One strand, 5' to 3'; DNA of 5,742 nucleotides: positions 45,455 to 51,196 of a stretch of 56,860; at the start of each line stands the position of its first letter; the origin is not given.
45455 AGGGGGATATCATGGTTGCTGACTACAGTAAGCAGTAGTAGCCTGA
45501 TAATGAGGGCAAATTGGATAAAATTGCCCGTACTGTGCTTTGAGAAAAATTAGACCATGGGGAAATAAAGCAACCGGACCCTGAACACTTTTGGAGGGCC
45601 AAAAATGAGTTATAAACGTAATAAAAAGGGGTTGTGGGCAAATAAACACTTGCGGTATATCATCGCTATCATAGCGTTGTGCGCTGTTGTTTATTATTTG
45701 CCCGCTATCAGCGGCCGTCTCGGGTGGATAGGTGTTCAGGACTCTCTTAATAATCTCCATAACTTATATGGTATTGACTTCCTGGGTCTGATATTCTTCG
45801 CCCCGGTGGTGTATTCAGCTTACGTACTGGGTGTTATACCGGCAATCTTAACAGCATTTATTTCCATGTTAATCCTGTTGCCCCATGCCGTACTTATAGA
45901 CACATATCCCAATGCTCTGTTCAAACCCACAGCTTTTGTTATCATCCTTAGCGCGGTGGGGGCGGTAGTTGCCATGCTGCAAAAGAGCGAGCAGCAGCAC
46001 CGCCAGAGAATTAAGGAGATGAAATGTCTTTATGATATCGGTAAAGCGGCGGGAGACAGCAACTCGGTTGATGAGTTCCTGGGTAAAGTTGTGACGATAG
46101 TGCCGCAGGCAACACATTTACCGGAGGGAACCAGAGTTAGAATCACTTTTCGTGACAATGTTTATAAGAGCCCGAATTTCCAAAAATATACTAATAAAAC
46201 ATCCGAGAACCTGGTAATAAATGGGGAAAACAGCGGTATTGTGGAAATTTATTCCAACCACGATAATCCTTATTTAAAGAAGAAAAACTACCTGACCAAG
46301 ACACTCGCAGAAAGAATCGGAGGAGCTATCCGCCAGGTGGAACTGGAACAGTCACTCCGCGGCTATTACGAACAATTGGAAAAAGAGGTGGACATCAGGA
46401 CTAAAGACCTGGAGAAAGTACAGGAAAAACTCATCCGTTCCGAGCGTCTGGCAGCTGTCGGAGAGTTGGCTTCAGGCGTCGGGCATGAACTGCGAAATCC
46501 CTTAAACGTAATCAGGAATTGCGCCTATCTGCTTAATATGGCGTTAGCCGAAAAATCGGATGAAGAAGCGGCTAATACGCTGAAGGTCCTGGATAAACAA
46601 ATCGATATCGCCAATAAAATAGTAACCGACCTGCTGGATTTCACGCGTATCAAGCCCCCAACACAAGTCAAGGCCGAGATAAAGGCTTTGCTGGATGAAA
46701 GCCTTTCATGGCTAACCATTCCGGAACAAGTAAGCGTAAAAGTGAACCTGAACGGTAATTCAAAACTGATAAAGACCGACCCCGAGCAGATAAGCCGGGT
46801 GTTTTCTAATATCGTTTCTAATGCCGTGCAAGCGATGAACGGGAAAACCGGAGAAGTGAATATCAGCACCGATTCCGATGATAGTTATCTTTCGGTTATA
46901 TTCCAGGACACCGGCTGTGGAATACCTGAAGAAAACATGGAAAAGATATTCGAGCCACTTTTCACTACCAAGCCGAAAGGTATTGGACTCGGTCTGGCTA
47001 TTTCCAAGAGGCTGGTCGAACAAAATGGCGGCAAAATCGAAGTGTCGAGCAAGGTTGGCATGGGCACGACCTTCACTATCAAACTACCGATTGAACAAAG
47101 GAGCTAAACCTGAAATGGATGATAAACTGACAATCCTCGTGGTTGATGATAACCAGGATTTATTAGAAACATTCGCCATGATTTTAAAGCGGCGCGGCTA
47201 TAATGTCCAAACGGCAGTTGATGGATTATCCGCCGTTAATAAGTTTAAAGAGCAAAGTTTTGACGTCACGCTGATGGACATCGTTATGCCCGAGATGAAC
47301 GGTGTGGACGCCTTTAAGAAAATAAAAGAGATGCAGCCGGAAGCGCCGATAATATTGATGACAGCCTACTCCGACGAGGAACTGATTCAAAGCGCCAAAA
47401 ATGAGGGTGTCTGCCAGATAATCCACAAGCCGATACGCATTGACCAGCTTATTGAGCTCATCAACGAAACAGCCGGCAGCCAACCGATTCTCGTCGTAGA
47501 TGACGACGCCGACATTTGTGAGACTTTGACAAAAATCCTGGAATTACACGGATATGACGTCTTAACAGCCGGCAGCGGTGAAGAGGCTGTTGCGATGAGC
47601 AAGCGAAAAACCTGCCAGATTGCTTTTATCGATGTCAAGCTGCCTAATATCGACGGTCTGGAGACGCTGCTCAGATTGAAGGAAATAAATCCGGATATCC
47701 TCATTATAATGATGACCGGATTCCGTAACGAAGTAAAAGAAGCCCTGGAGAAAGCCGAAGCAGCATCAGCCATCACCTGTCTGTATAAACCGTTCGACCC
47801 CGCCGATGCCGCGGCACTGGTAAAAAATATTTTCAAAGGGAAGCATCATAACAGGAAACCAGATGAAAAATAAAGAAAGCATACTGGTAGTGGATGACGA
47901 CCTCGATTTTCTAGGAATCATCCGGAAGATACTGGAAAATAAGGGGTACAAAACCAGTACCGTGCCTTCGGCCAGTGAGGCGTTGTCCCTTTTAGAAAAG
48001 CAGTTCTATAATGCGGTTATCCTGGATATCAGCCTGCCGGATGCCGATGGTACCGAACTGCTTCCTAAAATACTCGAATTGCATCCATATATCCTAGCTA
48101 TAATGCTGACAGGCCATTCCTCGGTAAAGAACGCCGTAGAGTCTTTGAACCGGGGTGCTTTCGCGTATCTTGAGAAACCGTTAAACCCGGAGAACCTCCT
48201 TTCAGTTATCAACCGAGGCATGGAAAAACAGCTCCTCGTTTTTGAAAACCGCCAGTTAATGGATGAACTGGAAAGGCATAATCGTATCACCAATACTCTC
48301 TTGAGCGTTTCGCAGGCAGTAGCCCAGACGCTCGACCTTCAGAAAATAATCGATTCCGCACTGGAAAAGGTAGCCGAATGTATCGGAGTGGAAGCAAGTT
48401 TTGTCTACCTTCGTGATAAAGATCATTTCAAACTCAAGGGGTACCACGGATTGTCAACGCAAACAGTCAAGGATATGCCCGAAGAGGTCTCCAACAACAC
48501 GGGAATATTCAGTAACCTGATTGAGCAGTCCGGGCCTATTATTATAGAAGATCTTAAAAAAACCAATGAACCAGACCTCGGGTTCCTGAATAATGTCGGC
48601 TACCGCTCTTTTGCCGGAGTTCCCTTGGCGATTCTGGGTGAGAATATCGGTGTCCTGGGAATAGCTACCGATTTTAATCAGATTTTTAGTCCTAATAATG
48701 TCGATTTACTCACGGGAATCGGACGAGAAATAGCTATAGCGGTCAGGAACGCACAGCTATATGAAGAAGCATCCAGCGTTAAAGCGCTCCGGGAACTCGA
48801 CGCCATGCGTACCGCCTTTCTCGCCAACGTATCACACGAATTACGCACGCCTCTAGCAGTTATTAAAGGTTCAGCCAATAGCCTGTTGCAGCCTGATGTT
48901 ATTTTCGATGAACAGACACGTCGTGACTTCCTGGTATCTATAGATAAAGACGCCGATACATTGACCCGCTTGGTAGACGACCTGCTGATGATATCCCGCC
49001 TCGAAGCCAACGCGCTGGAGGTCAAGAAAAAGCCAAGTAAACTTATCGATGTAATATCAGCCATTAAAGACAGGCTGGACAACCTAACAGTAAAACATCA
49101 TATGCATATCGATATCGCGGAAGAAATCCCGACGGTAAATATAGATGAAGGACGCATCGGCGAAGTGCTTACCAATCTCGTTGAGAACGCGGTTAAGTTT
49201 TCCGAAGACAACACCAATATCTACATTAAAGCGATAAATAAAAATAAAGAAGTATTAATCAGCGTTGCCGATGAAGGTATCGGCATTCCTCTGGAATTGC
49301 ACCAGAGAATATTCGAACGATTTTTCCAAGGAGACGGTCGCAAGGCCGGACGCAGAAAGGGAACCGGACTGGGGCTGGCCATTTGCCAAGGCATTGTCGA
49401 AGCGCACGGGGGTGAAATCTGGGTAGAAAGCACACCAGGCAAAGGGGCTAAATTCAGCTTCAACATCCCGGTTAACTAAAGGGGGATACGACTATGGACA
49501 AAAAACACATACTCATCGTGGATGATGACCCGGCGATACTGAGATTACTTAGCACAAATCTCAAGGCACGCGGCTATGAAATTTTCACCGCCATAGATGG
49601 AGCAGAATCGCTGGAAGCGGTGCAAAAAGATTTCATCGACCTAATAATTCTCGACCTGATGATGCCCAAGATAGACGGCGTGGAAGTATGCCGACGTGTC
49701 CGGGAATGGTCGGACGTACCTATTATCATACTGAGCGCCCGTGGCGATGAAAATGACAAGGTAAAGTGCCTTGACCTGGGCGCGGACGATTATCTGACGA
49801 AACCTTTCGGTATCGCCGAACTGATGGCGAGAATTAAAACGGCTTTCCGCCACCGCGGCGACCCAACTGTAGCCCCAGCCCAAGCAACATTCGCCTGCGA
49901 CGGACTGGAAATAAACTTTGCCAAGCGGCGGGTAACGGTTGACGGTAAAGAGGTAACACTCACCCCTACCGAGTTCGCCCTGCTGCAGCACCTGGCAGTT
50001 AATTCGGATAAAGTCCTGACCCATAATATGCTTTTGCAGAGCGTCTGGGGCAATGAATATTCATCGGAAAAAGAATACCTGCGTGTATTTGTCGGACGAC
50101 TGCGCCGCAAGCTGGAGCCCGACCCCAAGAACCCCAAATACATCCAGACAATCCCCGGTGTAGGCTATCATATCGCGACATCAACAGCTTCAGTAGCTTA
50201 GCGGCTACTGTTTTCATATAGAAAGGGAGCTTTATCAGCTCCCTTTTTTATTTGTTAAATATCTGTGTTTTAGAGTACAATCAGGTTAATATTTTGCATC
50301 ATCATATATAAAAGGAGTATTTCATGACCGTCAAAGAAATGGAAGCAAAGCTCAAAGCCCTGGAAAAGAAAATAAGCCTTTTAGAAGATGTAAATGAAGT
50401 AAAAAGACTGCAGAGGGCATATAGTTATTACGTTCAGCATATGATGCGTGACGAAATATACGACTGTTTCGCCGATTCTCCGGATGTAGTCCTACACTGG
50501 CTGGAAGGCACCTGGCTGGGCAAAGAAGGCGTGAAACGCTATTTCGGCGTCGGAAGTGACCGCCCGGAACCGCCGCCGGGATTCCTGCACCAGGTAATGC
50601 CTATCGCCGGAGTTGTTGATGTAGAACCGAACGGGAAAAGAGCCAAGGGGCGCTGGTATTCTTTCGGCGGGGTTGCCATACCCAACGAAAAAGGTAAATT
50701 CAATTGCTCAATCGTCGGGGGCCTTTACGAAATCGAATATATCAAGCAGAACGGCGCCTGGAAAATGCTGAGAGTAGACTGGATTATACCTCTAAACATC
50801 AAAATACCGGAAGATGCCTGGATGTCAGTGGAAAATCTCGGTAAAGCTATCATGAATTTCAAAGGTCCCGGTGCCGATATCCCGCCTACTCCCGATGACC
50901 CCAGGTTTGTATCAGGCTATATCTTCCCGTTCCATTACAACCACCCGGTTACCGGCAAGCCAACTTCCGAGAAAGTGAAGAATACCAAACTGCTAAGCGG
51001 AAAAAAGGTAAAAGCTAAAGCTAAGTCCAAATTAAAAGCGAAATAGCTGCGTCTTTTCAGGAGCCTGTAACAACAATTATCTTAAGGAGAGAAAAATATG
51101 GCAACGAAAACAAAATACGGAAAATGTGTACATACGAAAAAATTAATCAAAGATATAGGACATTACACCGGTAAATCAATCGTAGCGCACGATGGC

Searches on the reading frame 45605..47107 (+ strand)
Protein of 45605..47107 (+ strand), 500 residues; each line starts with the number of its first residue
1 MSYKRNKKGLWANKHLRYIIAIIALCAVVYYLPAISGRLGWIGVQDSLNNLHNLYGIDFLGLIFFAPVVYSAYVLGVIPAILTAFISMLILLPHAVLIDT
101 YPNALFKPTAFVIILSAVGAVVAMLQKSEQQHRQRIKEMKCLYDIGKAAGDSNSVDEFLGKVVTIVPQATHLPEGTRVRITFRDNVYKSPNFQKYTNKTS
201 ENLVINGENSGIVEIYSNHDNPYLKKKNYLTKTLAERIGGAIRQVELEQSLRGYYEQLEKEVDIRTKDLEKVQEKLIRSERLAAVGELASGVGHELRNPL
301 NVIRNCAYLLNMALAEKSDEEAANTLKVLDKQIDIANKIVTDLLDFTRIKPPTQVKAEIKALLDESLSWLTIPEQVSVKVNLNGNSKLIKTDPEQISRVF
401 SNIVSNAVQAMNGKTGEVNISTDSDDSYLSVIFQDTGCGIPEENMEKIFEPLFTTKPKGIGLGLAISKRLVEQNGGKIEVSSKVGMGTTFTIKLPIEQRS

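Call 57: search_protein_families(library=pfam, proteins=[window:45605-47107:+], max_evalue=0.0001)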
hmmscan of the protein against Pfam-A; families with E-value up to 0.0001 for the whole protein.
window:45605-47107:+ (500 aa): 3 families
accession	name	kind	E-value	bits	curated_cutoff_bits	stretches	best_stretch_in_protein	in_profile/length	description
PF02518.31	HATPase_c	-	1.5e-28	99.9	26.4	1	392-497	2-110/111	Histidine kinase-, DNA gyrase B-, and HSP90-like ATPase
PF00512.31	HisKA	-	7.1e-13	48.8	26.9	1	286-350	3-64/66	His Kinase A (phospho-acceptor) domain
PF14501.12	HATPase_c_5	-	5.8e-05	23.4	22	0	394-483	4-91/102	GHKL domain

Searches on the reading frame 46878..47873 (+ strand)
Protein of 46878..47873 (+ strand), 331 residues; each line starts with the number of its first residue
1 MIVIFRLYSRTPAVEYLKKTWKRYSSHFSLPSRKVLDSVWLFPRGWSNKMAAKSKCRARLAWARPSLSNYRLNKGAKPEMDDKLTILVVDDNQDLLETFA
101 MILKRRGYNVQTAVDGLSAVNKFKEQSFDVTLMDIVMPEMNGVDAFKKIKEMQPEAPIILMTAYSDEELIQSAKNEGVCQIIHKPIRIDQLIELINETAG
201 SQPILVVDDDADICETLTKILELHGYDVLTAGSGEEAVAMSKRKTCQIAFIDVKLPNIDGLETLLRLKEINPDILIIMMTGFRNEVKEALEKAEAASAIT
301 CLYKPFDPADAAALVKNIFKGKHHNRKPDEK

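Call 58: search_protein_families(library=pfam, proteins=[window:46878-47873:+], max_evalue=0.0001)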
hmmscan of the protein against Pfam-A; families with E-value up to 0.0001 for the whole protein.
window:46878-47873:+ (331 aa): 4 families
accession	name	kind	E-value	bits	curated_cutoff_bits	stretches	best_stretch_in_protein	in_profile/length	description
PF00072.30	Response_reg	-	2.6e-53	179.3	30.2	2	86-195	1-110/111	Response regulator receiver domain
PF06490.17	FleQ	-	7.8e-09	36.3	22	0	85-196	1-104/108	Flagellar regulatory protein FleQ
PF23198.2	PDE8A_N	-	3.3e-05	24.3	29.6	0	201-271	10-81/147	PDE8A-like, N-terminal domain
PF13380.12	CoA_binding_2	-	6.3e-05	23.8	22.8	0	111-179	37-104/116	CoA binding domain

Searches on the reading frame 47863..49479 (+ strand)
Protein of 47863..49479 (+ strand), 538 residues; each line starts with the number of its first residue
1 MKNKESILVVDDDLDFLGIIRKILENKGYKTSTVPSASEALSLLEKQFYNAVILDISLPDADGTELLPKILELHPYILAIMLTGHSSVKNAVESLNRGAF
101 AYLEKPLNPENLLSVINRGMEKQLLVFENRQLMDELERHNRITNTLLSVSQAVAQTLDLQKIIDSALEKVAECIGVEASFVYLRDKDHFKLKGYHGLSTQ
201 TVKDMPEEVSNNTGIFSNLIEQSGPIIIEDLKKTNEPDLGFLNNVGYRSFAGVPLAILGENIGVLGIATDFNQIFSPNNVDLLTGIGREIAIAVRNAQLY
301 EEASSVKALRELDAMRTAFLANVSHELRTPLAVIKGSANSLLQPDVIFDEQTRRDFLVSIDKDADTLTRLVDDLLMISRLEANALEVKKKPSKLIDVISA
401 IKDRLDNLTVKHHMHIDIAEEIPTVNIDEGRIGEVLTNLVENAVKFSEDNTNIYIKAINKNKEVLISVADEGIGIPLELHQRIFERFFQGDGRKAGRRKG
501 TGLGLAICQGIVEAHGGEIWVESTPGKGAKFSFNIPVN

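Call 58: search_protein_families(library=pfam, proteins=[window:47863-49479:+], max_evalue=0.0001)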
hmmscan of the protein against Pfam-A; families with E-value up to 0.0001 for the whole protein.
window:47863-49479:+ (538 aa): 6 families
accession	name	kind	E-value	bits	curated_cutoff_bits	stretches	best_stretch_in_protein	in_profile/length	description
PF02518.31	HATPase_c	-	1.6e-30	106.2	26.4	1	428-537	2-109/111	Histidine kinase-, DNA gyrase B-, and HSP90-like ATPase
PF00072.30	Response_reg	-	3.9e-25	88.6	30.2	1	7-116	1-110/111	Response regulator receiver domain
PF00512.31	HisKA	-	7.5e-17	61.6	26.9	1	316-382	2-65/66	His Kinase A (phospho-acceptor) domain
PF13185.12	GAF_2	-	3.6e-14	53.6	28.6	1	157-294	2-135/136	GAF domain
PF13492.12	GAF_3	-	2e-11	44.8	27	1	158-296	1-129/129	GAF domain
PF01590.32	GAF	-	1.6e-10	42.1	22.4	1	158-294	1-133/133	GAF domain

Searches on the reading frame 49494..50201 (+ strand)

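Call 58: search_protein_families(library=pfam, proteins=[window:49494-50201:+], max_evalue=0.0001)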
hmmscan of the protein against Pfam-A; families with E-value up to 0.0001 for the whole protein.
window:49494-50201:+ (235 aa): 2 families
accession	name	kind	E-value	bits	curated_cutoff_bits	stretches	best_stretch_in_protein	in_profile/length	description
PF00072.30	Response_reg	-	1.5e-33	115.7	30.2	1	6-115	1-111/111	Response regulator receiver domain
PF00486.34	Trans_reg_C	-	1.4e-25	89.6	26.2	1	151-226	1-76/77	Transcriptional regulatory protein, C terminal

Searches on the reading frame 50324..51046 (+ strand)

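Call 58: search_protein_families(library=pfam, proteins=[window:50324-51046:+], max_evalue=0.0001)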
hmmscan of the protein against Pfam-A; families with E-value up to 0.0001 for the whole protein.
window:50324-51046:+ (240 aa): 1 family
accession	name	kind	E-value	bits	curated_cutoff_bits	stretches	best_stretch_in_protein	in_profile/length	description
PF13577.12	SnoaL_4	-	3.1e-17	63.2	24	1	20-151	3-125/126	SnoaL-like domain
